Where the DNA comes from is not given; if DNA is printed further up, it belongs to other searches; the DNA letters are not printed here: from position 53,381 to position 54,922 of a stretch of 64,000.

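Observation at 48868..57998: Two-strand supercluster: a 2-oxoacid chain-elongation module converging on an E1alpha-E1beta-E2 complex whose operon ends in a LeuA/CimA-like synthase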

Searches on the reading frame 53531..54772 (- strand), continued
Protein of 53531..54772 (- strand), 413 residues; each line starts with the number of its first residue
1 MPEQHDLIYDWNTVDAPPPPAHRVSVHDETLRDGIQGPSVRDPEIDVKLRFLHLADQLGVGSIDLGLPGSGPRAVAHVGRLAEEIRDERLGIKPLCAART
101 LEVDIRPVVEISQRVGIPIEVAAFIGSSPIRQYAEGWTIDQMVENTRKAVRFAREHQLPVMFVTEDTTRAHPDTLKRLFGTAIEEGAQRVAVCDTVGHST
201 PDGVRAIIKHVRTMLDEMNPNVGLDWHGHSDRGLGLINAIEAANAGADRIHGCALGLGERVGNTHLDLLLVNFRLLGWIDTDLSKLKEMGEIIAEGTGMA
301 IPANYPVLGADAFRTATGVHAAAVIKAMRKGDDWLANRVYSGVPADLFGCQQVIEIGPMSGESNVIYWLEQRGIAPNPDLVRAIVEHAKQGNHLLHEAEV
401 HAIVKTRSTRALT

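Call 34: search_protein_families(library=ncbifam, proteins=[L013:8875-9909:+, L030:8261-9271:+, L074:6194-7252:+, L078:6318-7358:+, L078:7390-8541:+, L015:11287-12438:+, L043:11424-12590:+], max_evalue=1e-20)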
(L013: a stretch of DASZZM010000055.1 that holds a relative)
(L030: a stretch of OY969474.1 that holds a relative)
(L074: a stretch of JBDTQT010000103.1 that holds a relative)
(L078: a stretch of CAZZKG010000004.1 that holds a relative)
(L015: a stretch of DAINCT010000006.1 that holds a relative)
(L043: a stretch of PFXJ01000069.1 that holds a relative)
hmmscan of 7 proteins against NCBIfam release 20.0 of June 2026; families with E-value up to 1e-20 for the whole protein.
L013:8875-9909:+ (345 aa): 16 families
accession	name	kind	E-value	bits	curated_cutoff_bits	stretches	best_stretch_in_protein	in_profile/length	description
NF002898.0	PRK03437.1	equivalog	5.6e-113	377.7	393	1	3-332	6-326/347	3-isopropylmalate dehydrogenase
TIGR02089.1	TTC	equivalog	6.2e-96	321.4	470.4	1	3-345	5-342/352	tartrate dehydrogenase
NF006048.0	PRK08194.1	equivalog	1.3e-90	304.1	501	1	3-344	5-338/352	tartrate dehydrogenase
TIGR02088.1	LEU3_arch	subfamily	6.3e-82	275.4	409.8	1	4-344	1-316/324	isopropylmalate/isohomocitrate dehydrogenases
NF040619.1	AksF_Meth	equivalog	6e-78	262.3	500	1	3-344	3-336/343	homoisocitrate dehydrogenase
NF040626.1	AksF2_Meth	equivalog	4.6e-77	259.5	540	1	3-344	3-319/333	homoisocitrate dehydrogenase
TIGR00169.1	leuB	equivalog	5.2e-74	249.4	353.2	1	3-343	1-337/349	3-isopropylmalate dehydrogenase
NF006673.0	PRK09222.1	equivalog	1.5e-68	232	509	1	3-338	6-318/482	NADP-dependent isocitrate dehydrogenase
NF006529.0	PRK08997.1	equivalog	4.2e-67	226.5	510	1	2-344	4-324/335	isocitrate dehydrogenase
TIGR00175.1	mito_nad_idh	equivalog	5.8e-60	203.2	432.4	1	3-345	5-324/334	isocitrate dehydrogenase (NAD(+))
TIGR02924.1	ICDH_alpha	equivalog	3.9e-56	191.1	561.35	1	91-338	83-314/473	isocitrate dehydrogenase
NF040855.1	iso_homocit_dh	equivalog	4.4e-49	167.6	680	1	3-344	3-308/345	isocitrate--homoisocitrate dehydrogenase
TIGR00183.1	prok_nadp_idh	equivalog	7.1e-46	156.9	567.3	1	4-338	29-393/417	isocitrate dehydrogenase (NADP(+))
NF005425.0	PRK07006.1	equivalog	2.3e-44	151.8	490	1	219-338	275-393/416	NADP-dependent isocitrate dehydrogenase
NF005036.0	PRK06451.1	equivalog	5e-41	140.8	484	1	224-339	273-387/412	NADP-dependent isocitrate dehydrogenase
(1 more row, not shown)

L030:8261-9271:+ (337 aa): 16 families
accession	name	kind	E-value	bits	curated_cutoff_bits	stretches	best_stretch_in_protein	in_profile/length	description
NF002898.0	PRK03437.1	equivalog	1.9e-120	402.3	393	1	3-326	6-327/347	3-isopropylmalate dehydrogenase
TIGR02089.1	TTC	equivalog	5.6e-104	347.8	470.4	1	3-337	5-341/352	tartrate dehydrogenase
NF006048.0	PRK08194.1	equivalog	2e-96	323.2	501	1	3-337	5-338/352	tartrate dehydrogenase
TIGR02088.1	LEU3_arch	subfamily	1.9e-84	283.7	409.8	1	4-337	1-316/324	isopropylmalate/isohomocitrate dehydrogenases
NF040626.1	AksF2_Meth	equivalog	4e-79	266.3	540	1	3-337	3-319/333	homoisocitrate dehydrogenase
TIGR00169.1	leuB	equivalog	1e-78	264.8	353.2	1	3-334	1-335/349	3-isopropylmalate dehydrogenase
NF040619.1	AksF_Meth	equivalog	1e-75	255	500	1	3-337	3-336/343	homoisocitrate dehydrogenase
NF006529.0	PRK08997.1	equivalog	3.4e-68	230.1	510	1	2-337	4-324/335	isocitrate dehydrogenase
NF006673.0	PRK09222.1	equivalog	3.3e-67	227.5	509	1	3-331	6-318/482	NADP-dependent isocitrate dehydrogenase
TIGR00175.1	mito_nad_idh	equivalog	9.1e-61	205.8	432.4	1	3-337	5-323/334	isocitrate dehydrogenase (NAD(+))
TIGR02924.1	ICDH_alpha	equivalog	1.7e-53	182.4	561.35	1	91-331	83-314/473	isocitrate dehydrogenase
NF040855.1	iso_homocit_dh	equivalog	7.3e-50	170.1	680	1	3-337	3-308/345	isocitrate--homoisocitrate dehydrogenase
TIGR00183.1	prok_nadp_idh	equivalog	5.3e-48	163.9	567.3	1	218-331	281-393/417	isocitrate dehydrogenase (NADP(+))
NF005425.0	PRK07006.1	equivalog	9e-47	159.7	490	1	216-331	279-393/416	NADP-dependent isocitrate dehydrogenase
NF005036.0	PRK06451.1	equivalog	4.5e-41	140.9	484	1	218-332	274-387/412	NADP-dependent isocitrate dehydrogenase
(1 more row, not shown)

L074:6194-7252:+ (353 aa): 16 families
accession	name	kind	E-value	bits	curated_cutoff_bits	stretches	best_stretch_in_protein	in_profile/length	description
NF002898.0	PRK03437.1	equivalog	1.3e-114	383.1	393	1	3-349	6-346/347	3-isopropylmalate dehydrogenase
TIGR02089.1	TTC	equivalog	3.9e-103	345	470.4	1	3-347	5-351/352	tartrate dehydrogenase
NF006048.0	PRK08194.1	equivalog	9.4e-95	317.6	501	1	3-349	5-350/352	tartrate dehydrogenase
TIGR02088.1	LEU3_arch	subfamily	1.8e-78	264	409.8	1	4-344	1-323/324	isopropylmalate/isohomocitrate dehydrogenases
TIGR00169.1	leuB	equivalog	8.7e-76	255.2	353.2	1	3-341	1-342/349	3-isopropylmalate dehydrogenase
NF040626.1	AksF2_Meth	equivalog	8.8e-76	255.3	540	1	3-348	3-330/333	homoisocitrate dehydrogenase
NF040619.1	AksF_Meth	equivalog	5.9e-72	242.6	500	1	3-343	3-342/343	homoisocitrate dehydrogenase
NF006673.0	PRK09222.1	equivalog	4.3e-64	217.3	509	1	3-334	6-321/482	NADP-dependent isocitrate dehydrogenase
NF006529.0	PRK08997.1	equivalog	1.3e-63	215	510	1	2-346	4-333/335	isocitrate dehydrogenase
TIGR00175.1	mito_nad_idh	equivalog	2.3e-59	201.3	432.4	1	3-346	5-332/334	isocitrate dehydrogenase (NAD(+))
TIGR02924.1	ICDH_alpha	equivalog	2.5e-51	175.2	561.35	1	4-332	3-315/473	isocitrate dehydrogenase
NF040855.1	iso_homocit_dh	equivalog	4.5e-51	174.1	680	1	3-342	3-313/345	isocitrate--homoisocitrate dehydrogenase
TIGR00183.1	prok_nadp_idh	equivalog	1.3e-45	155.9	567.3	1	217-333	280-395/417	isocitrate dehydrogenase (NADP(+))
NF005425.0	PRK07006.1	equivalog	4.7e-43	147.5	490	1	218-332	281-394/416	NADP-dependent isocitrate dehydrogenase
NF005036.0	PRK06451.1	equivalog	1.1e-38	133.1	484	1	218-334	274-389/412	NADP-dependent isocitrate dehydrogenase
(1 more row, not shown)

L078:6318-7358:+ (347 aa): 16 families
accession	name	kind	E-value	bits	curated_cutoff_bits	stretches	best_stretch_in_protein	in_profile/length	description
NF002898.0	PRK03437.1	equivalog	8.5e-124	413.3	393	1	1-345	6-344/347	3-isopropylmalate dehydrogenase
TIGR02089.1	TTC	equivalog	5.5e-103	344.6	470.4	1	1-343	5-349/352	tartrate dehydrogenase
NF006048.0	PRK08194.1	equivalog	1.2e-94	317.3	501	1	1-343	5-346/352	tartrate dehydrogenase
TIGR02088.1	LEU3_arch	subfamily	9.3e-90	301.1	409.8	1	2-342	1-323/324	isopropylmalate/isohomocitrate dehydrogenases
NF040619.1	AksF_Meth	equivalog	4.7e-85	285.7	500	1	1-342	3-343/343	homoisocitrate dehydrogenase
NF040626.1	AksF2_Meth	equivalog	7e-82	275.3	540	1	1-343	3-327/333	homoisocitrate dehydrogenase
TIGR00169.1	leuB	equivalog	5.6e-79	265.7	353.2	1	1-339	1-342/349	3-isopropylmalate dehydrogenase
NF006673.0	PRK09222.1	equivalog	4.1e-72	243.7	509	1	1-330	6-319/482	NADP-dependent isocitrate dehydrogenase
NF006529.0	PRK08997.1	equivalog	2.1e-69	234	510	1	1-340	5-329/335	isocitrate dehydrogenase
TIGR00175.1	mito_nad_idh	equivalog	1.4e-66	224.9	432.4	1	2-342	6-330/334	isocitrate dehydrogenase (NAD(+))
TIGR02924.1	ICDH_alpha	equivalog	4.9e-58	197.3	561.35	1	1-329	2-314/473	isocitrate dehydrogenase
NF040855.1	iso_homocit_dh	equivalog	9.9e-55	186.2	680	1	1-342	3-315/345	isocitrate--homoisocitrate dehydrogenase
TIGR00183.1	prok_nadp_idh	equivalog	2e-43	148.8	567.3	1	214-335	279-399/417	isocitrate dehydrogenase (NADP(+))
NF005425.0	PRK07006.1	equivalog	8.3e-43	146.7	490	1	147-330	192-394/416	NADP-dependent isocitrate dehydrogenase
NF005036.0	PRK06451.1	equivalog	9.7e-41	139.8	484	1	3-339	27-396/412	NADP-dependent isocitrate dehydrogenase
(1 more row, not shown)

L078:7390-8541:+ (384 aa): 17 families
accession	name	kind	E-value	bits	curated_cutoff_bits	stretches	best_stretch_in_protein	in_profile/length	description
TIGR02083.1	LEU2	equivalog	3.2e-168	560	610.65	1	1-384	5-390/419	3-isopropylmalate dehydratase large subunit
NF001614.1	PRK00402.1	subfamily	5e-168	559.1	385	1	1-384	5-388/415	aconitase/3-isopropylmalate dehydratase large subunit family protein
TIGR01343.1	hacA_fam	subfamily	2e-160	533.9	385.7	1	1-384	4-385/412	homoaconitate hydratase family protein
TIGR02086.1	IPMI_arch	subfamily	5.9e-145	483.1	410.15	1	1-384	5-383/411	3-isopropylmalate dehydratase/homoaconitate hydratase family large subunit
NF040615.1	HacA_Meth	equivalog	5.6e-137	456.9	550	1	1-384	5-392/419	homoaconitase large subunit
NF005558.0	PRK07229.1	equivalog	3e-92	310.2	612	1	1-384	7-386/647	aconitate hydratase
NF009116.0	PRK12466.1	subfamily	7.8e-87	291.8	531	2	2-279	10-304/472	3-isopropylmalate dehydratase large subunit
NF004016.0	PRK05478.1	subfamily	4.2e-83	279.5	510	2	23-279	28-302/468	3-isopropylmalate dehydratase large subunit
TIGR01342.1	acon_putative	hypoth_equivalog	3.9e-82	276.5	719.15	1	1-384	4-383/655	putative aconitate hydratase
TIGR00170.1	leuC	equivalog_domain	9.9e-73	245.3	560.25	2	17-279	23-301/466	3-isopropylmalate dehydratase large subunit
TIGR00139.1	h_aconitase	equivalog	2.7e-55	188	529.9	1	13-235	22-243/709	homoaconitase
TIGR01340.1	aconitase_mito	equivalog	6.8e-44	150.3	825.35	1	76-382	117-446/745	aconitate hydratase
NF006690.0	PRK09238.1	equivalog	5.2e-39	133.9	782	1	244-383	650-788/852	bifunctional aconitate hydratase 2/2-methylisocitrate dehydratase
NF008503.0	PRK11413.1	equivalog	3.8e-33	114.4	641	0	109-287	141-320/753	hydratase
TIGR00117.1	acnB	equivalog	4.5e-25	87.6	1287.2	0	244-384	649-787/844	bifunctional aconitate hydratase 2/2-methylisocitrate dehydratase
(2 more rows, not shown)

L015:11287-12438:+ (384 aa): 18 families
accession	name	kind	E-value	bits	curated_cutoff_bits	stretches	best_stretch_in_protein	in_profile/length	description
TIGR02083.1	LEU2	equivalog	4.3e-162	539.8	610.65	1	1-384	5-390/419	3-isopropylmalate dehydratase large subunit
NF001614.1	PRK00402.1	subfamily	2.7e-160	533.6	385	1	1-384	5-388/415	aconitase/3-isopropylmalate dehydratase large subunit family protein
TIGR01343.1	hacA_fam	subfamily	4.1e-148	493.4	385.7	1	1-384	4-385/412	homoaconitate hydratase family protein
TIGR02086.1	IPMI_arch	subfamily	1.4e-130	435.7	410.15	1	1-384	5-383/411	3-isopropylmalate dehydratase/homoaconitate hydratase family large subunit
NF040615.1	HacA_Meth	equivalog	9.1e-113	377.1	550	1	1-384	5-392/419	homoaconitase large subunit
NF009116.0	PRK12466.1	subfamily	3.2e-87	293.1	531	2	2-280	10-305/472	3-isopropylmalate dehydratase large subunit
NF005558.0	PRK07229.1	equivalog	2.3e-84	284.2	612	1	1-384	7-386/647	aconitate hydratase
NF004016.0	PRK05478.1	subfamily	2.4e-79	267.1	510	2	2-279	9-302/468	3-isopropylmalate dehydratase large subunit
TIGR01342.1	acon_putative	hypoth_equivalog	1.8e-74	251.2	719.15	1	1-384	4-383/655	putative aconitate hydratase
TIGR00170.1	leuC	equivalog_domain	2.4e-69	234.1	560.25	2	1-278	7-300/466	3-isopropylmalate dehydratase large subunit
TIGR00139.1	h_aconitase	equivalog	2.3e-58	198.2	529.9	1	13-233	22-241/709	homoaconitase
TIGR01340.1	aconitase_mito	equivalog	3e-44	151.5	825.35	1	94-382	133-446/745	aconitate hydratase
NF006690.0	PRK09238.1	equivalog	6.2e-35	120.4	782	1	244-384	650-789/852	bifunctional aconitate hydratase 2/2-methylisocitrate dehydratase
NF008503.0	PRK11413.1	equivalog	1.9e-34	118.7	641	0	107-282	139-315/753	hydratase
NF006757.0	PRK09277.1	subfamily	2.4e-25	88.4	686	1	111-283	205-390/888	aconitate hydratase AcnA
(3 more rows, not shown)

L043:11424-12590:+ (389 aa): 18 families
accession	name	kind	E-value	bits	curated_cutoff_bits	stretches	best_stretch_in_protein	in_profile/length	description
TIGR02083.1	LEU2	equivalog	1.8e-160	534.4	610.65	1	1-389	5-390/419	3-isopropylmalate dehydratase large subunit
NF001614.1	PRK00402.1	subfamily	9.4e-159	528.5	385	1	1-389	5-388/415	aconitase/3-isopropylmalate dehydratase large subunit family protein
TIGR01343.1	hacA_fam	subfamily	1.7e-145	484.7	385.7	1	1-389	4-385/412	homoaconitate hydratase family protein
TIGR02086.1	IPMI_arch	subfamily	1.1e-135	452.6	410.15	1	1-389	5-383/411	3-isopropylmalate dehydratase/homoaconitate hydratase family large subunit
NF040615.1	HacA_Meth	equivalog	9.6e-124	413.3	550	1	1-389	5-392/419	homoaconitase large subunit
NF009116.0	PRK12466.1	subfamily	7.7e-88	295.1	531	2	16-285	22-305/472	3-isopropylmalate dehydratase large subunit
NF005558.0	PRK07229.1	equivalog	4.4e-86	289.9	612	1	1-389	7-386/647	aconitate hydratase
NF004016.0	PRK05478.1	subfamily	8.1e-82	275.2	510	2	2-285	9-303/468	3-isopropylmalate dehydratase large subunit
TIGR01342.1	acon_putative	hypoth_equivalog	5.7e-75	252.8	719.15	1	1-389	4-383/655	putative aconitate hydratase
TIGR00170.1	leuC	equivalog_domain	1.3e-67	228.5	560.25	2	19-285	23-302/466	3-isopropylmalate dehydratase large subunit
TIGR00139.1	h_aconitase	equivalog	2.4e-60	204.7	529.9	2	13-235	22-243/709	homoaconitase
TIGR01340.1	aconitase_mito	equivalog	4.9e-44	150.8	825.35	1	63-387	99-446/745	aconitate hydratase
NF008503.0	PRK11413.1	equivalog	7.3e-31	106.9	641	0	109-285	141-313/753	hydratase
NF006757.0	PRK09277.1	subfamily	1.3e-30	105.8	686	1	99-288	192-390/888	aconitate hydratase AcnA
NF009520.0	PRK12881.1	subfamily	3.1e-30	104.6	905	1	104-287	199-389/893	aconitate hydratase AcnA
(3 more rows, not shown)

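Call 36: search_protein_families(library=pfam, proteins=[L043:3909-5999:+, L043:6134-7105:+, L043:7133-8026:+, L043:8063-8917:+, L043:11406-12680:+, L043:12720-13217:+, L043:13238-14248:+, L033:2248-2724:+, L033:3262-4446:+, L010:4424-4885:+], max_evalue=0.00001)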
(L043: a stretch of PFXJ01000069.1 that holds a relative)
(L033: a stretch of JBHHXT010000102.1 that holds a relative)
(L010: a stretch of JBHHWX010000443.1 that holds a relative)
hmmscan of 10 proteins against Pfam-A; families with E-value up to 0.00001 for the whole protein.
L043:3909-5999:+ (696 aa): 5 families
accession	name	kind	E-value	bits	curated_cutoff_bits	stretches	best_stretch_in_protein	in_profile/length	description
PF13549.11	ATP-grasp_5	-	3.4e-64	216.7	27.6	1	479-695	2-221/221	ATP-grasp domain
PF13607.11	Succ_CoA_lig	-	3.7e-51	173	27.4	1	157-292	2-137/138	Succinyl-CoA ligase like flavodoxin domain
PF13380.12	CoA_binding_2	-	6e-24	85.2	22.8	1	12-137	1-114/116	CoA binding domain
PF02629.25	CoA_binding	-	3.2e-14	53.9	22.3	1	10-100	2-95/97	CoA binding domain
PF19045.5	Ligase_CoA_2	-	7.2e-14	52.6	23.7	1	305-456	2-156/162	Ligase-CoA domain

L043:6134-7105:+ (323 aa): 2 families
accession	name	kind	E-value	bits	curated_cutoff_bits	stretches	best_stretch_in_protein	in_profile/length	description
PF01717.24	Meth_synt_2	-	9.5e-31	107.7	21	1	1-317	1-323/324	Cobalamin-independent synthase, Catalytic domain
PF08267.18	Meth_synt_1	-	3.6e-23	83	27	1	87-271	108-299/313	Cobalamin-independent synthase, N-terminal domain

L043:7133-8026:+ (297 aa): 2 families
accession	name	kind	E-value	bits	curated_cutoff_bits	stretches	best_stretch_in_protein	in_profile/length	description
PF01717.24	Meth_synt_2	-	3.7e-77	260.2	21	1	23-286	45-320/324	Cobalamin-independent synthase, Catalytic domain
PF08267.18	Meth_synt_1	-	2.6e-13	50.6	27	1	68-235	118-291/313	Cobalamin-independent synthase, N-terminal domain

L043:8063-8917:+ (284 aa): 2 families
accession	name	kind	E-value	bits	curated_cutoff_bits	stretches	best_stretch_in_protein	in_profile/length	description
PF02737.24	3HCDH_N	-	1e-65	221.4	22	1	5-183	1-179/180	3-hydroxyacyl-CoA dehydrogenase, NAD binding domain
PF00725.27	3HCDH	-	4.7e-35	120.4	22.1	1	186-282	1-97/97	3-hydroxyacyl-CoA dehydrogenase, C-terminal domain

L043:11406-12680:+ (424 aa): 1 family
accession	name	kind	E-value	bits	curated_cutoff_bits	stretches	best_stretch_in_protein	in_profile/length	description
PF00330.25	Aconitase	-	2.8e-100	336.9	28.7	2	7-292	1-306/463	Aconitase family (aconitate hydratase)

L043:12720-13217:+ (165 aa): 1 family
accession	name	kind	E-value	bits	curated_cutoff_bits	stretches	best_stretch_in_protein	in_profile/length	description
PF00694.25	Aconitase_C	-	3.3e-18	66.7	22.8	1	55-102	75-123/131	Aconitase C-terminal domain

L043:13238-14248:+ (336 aa): 1 family
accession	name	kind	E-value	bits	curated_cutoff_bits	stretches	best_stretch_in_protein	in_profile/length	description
PF08240.17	ADH_N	-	5.3e-35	120.3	23.5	1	30-141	1-104/104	Alcohol dehydrogenase GroES-like domain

L033:2248-2724:+ (158 aa): 1 family
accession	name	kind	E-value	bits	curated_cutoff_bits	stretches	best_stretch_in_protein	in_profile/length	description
PF18902.5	DUF5658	-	7.9e-16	59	25.2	1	61-147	1-82/82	Domain of unknown function (DUF5658)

L033:3262-4446:+ (394 aa): 4 families
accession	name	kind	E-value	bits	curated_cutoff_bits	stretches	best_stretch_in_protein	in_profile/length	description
PF00817.25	IMS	-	1.7e-51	174.4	23.2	1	8-158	1-148/148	impB/mucB/samB family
PF11799.13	IMS_C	-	4.8e-28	98.2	20.7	1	245-354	2-109/109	impB/mucB/samB family C-terminal domain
PF11798.14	IMS_HHH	-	3.2e-10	40.1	24.4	1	170-201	1-32/32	IMS family HHH motif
PF21999.2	IMS_HHH_1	-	1.7e-07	32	27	1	185-234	3-53/53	DNA polymerase-iota, thumb domain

L010:4424-4885:+ (153 aa): 1 family
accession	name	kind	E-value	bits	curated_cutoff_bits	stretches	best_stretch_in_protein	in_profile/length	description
PF18902.5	DUF5658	-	3.7e-16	60.1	25.2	1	61-146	1-82/82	Domain of unknown function (DUF5658)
